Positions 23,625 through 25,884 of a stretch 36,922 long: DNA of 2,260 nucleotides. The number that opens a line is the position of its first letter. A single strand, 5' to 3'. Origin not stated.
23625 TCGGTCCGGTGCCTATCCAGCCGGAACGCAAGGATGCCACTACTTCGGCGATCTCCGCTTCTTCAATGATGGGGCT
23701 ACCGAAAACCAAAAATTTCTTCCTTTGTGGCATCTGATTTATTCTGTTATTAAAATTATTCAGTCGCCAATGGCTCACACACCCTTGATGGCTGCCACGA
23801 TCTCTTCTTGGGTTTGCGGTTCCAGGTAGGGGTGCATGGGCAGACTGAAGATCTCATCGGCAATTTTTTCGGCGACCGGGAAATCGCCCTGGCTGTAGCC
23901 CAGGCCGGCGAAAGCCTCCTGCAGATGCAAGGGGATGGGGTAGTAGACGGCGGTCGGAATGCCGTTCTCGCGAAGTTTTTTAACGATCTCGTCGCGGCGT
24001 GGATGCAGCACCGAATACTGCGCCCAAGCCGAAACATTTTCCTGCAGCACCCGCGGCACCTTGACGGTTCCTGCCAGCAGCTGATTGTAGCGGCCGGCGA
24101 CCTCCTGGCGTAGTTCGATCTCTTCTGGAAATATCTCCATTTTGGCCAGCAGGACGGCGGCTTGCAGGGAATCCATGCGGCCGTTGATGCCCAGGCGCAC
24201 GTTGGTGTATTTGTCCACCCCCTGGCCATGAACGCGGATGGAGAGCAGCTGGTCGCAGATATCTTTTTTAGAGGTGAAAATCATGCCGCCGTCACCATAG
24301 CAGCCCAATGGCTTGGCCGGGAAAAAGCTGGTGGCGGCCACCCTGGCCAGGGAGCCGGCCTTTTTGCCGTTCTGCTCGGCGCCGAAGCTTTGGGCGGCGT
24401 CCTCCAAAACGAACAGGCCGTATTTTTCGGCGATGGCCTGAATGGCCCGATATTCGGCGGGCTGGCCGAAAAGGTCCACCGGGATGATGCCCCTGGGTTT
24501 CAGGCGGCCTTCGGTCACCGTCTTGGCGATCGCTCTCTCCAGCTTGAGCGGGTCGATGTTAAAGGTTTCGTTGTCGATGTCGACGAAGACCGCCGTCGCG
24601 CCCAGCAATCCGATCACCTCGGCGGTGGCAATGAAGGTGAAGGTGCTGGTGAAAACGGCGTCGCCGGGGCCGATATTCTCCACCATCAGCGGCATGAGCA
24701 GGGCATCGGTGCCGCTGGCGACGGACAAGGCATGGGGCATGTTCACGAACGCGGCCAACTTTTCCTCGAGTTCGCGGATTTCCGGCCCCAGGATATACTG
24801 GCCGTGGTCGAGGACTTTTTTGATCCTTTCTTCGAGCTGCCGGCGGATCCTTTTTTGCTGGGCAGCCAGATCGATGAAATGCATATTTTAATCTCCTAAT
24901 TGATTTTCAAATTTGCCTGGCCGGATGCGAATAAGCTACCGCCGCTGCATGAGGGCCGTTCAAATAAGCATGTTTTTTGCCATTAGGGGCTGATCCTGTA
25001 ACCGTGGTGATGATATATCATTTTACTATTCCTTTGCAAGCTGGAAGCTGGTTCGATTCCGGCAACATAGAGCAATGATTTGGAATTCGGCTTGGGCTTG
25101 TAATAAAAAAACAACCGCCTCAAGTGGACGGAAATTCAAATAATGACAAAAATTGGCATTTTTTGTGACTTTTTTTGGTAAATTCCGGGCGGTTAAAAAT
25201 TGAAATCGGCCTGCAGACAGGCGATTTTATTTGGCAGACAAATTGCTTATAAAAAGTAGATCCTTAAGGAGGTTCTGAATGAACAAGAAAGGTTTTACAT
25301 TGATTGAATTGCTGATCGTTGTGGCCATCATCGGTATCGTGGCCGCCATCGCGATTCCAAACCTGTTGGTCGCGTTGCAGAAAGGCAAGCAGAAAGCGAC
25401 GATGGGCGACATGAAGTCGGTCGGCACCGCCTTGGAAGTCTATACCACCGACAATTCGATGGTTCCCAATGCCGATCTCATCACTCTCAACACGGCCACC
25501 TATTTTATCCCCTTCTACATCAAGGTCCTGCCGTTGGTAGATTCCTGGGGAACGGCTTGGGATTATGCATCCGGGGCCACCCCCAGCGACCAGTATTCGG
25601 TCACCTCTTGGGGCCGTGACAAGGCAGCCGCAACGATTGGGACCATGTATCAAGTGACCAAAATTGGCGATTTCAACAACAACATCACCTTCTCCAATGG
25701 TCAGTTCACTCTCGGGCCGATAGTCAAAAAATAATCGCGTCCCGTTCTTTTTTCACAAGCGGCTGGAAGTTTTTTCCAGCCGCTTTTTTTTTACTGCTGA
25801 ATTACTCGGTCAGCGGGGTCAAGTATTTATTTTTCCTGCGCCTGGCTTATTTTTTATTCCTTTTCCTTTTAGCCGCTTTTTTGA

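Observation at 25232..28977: sigma54-driven GspG-like pilin followed by two tandem Wzy_C proteins fused to TPR domains: candidate pilin/protein O-glycosylation module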

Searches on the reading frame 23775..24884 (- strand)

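Call 4: search_protein_families(library=pfam, proteins=[window:23775-24884:-], max_evalue=0.01)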
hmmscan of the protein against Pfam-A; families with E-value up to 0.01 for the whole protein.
window:23775-24884:- (369 aa): 2 families
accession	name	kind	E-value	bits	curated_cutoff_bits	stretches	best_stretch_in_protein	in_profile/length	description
PF01041.23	DegT_DnrJ_EryC1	-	4e-106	355.7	19.8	1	13-366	3-359/360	DegT/DnrJ/EryC1/StrS aminotransferase family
PF01212.27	Beta_elim_lyase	-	4.2e-06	26.7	27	1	25-207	23-214/288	Beta-eliminating lyase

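Call 5: search_protein_families(library=ncbifam, proteins=[window:23775-24884:-], max_evalue=0.01)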
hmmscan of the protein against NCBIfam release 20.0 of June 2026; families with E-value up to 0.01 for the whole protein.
window:23775-24884:- (369 aa): 13 families
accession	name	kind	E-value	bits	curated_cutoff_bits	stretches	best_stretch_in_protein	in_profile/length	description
TIGR03588.1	PseC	equivalog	1.4e-65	221.7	423.5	1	18-367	14-377/380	UDP-4-amino-4,6-dideoxy-N-acetyl-beta-L-altrosamine transaminase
TIGR04181.1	NHT_00031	hypoth_equivalog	3.2e-53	180.9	420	1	32-349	28-357/359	LegC family aminotransferase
NF008687.0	PRK11706.1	equivalog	8e-51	172.9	375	1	37-367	34-371/375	dTDP-4-amino-4,6-dideoxygalactose transaminase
NF008658.2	PRK11658.1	equivalog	1.6e-47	162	631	1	21-368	20-375/379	UDP-4-amino-4-deoxy-L-arabinose aminotransferase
TIGR02379.1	ECA_wecE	subfamily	3.6e-41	141.2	434.85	1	39-366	36-371/376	dTDP-4-amino-4,6-dideoxy-D-glucose transaminase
TIGR04427.1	PLP_DesI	equivalog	6.5e-38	130.8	650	1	14-354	31-367/390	dTDP-4-dehydro-6-deoxyglucose aminotransferase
NF011936.0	PRK15407.1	equivalog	3.6e-33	114.9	423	2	29-220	60-251/440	lipopolysaccharide biosynthesis protein RfbH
NF006810.0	PRK09331.1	subfamily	0.00022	20.2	301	1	31-175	62-210/397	Sep-tRNA:Cys-tRNA synthetase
NF012025.0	PRK15481.1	equivalog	0.00034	19.4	573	1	26-155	117-245/432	MocR-like B6 salvage transcription factor PtsJ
NF052286.1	ecto_TF_EhuR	exception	0.00043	19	480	1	54-165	162-272/458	MocR-like ectoine utilization transcription factor EhuR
NF041364.1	GntC_guanitoxin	equivalog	0.00062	18.8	415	1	37-169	40-180/356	guanitoxin biosynthesis PLP-dependent (S)-gamma-hydroxy-L-arginine cyclodehydratase GntC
NF005816.0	PRK07682.1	equivalog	0.001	17.8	620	1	66-163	106-203/390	aminotransferase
NF005588.0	PRK07309.1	equivalog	0.0047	15.9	576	1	58-165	100-208/391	pyridoxal phosphate-dependent aminotransferase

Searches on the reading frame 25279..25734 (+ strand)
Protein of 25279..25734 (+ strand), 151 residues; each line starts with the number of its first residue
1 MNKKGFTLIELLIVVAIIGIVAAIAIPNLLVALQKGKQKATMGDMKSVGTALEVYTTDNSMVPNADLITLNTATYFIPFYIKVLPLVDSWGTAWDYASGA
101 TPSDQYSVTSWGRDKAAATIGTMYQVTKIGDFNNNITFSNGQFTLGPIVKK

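Call 4: search_protein_families(library=pfam, proteins=[window:25279-25734:+], max_evalue=0.01)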
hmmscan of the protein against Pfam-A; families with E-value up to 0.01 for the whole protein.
window:25279-25734:+ (151 aa): 2 families
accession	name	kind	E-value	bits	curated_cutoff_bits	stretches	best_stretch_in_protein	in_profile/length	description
PF07963.17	N_methyl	-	8.5e-10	38.2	21.2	1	2-26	3-27/27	Prokaryotic N-terminal methylation motif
PF08334.16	T2SSG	-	5.3e-08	33.3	21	1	29-126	2-105/108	Type II secretion system (T2SS), protein G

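Call 5: search_protein_families(library=ncbifam, proteins=[window:25279-25734:+], max_evalue=0.01)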
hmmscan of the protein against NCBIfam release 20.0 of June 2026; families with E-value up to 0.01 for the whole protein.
window:25279-25734:+ (151 aa): 11 families
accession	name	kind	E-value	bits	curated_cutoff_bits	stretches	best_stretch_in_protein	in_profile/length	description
TIGR01710.1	typeII_sec_gspG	equivalog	6e-18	65.2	88.85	1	4-118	1-122/134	type II secretion system major pseudopilin GspG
NF041775.1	typeIV_PilA_Myxo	equivalog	1.1e-12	48.4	400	1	3-55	10-62/214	type IV pilin protein PilA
NF040999.1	pilin_ComGC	equivalog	1.1e-10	41.5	75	1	3-66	1-64/84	competence type IV pilus major pilin ComGC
TIGR02532.1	IV_pilin_GFxxxE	domain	7.1e-10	38.3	16.3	1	3-26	1-24/24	prepilin-type N-terminal cleavage/methylation domain-containing protein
NF007862.0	PRK10574.1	equivalog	2.3e-09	37.5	138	1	2-46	3-43/145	prepilin peptidase-dependent pilin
TIGR01708.2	typeII_sec_gspH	equivalog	1.3e-06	28.5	80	1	4-26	2-24/169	type II secretion system minor pseudopilin GspH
NF041013.1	T4P_ComGE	equivalog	3.1e-05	24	49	1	2-38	2-38/83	competence type IV pilus minor pilin ComGE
TIGR02596.1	TIGR02596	subfamily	0.00014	22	70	1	6-37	1-32/196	Verru_Chthon cassette protein D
NF040982.1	ComGD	equivalog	0.0044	17.4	70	1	3-28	1-25/139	competence type IV pilus minor pilin ComGD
NF007800.0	PRK10506.1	equivalog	0.0054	16.6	158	1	2-25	7-30/163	prepilin peptidase-dependent protein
TIGR01707.1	gspI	equivalog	0.0068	16.9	44.35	1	5-27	1-23/101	type II secretion system minor pseudopilin GspI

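Call 21: search_solved_structures(query=window:25279-25734:+, max_evalue=1, show_alignments=1)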
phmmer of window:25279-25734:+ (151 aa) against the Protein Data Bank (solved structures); distinct sequences matched with E-value up to 1: 29.
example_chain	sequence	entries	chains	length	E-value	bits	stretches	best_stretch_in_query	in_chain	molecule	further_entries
9egp_A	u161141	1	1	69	4e-14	55.7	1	2-64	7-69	Geopilin domain 1 protein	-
7tgg_A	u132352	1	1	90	7.4e-12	48.3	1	2-63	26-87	Geopilin domain 1 protein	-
2m7g_A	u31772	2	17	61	1.7e-09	40.7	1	6-63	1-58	Geopilin domain 1 protein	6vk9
5wda_A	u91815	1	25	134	3.1e-09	39.9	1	6-96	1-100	General secretion pathway protein G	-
8tj2_C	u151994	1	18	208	1.3e-07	34.6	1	6-58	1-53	Type IV major pilin protein PilA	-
8tob_GA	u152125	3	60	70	1.9e-07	34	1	7-71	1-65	Fimbrial protein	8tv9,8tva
6xxd_A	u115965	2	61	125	2.4e-07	33.7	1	6-71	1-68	PilA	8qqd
9laa_A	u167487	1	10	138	2.2e-05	27.4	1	3-31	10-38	Type IV pilin protein PilA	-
8tum_e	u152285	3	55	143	6.8e-05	25.8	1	6-51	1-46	Type IV major pilin protein PilA | Pilin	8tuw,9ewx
6xxe_A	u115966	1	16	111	9.7e-05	25.3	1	6-71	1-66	Uncharacterized protein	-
1oqw_A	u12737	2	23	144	9.8e-05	25.2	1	6-49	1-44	Fimbrial protein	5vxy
8qqj_J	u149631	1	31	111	0.00013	24.9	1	6-71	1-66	Type IV narrow pilus major component PilA5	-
8pfb_G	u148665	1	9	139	0.00019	24.3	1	6-70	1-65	Type IV pilin PilE1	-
3sok_A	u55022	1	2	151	0.00065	22.6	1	6-44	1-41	Fimbrial protein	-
2kep_A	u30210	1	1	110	0.0013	21.6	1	37-115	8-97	General secretion pathway protein G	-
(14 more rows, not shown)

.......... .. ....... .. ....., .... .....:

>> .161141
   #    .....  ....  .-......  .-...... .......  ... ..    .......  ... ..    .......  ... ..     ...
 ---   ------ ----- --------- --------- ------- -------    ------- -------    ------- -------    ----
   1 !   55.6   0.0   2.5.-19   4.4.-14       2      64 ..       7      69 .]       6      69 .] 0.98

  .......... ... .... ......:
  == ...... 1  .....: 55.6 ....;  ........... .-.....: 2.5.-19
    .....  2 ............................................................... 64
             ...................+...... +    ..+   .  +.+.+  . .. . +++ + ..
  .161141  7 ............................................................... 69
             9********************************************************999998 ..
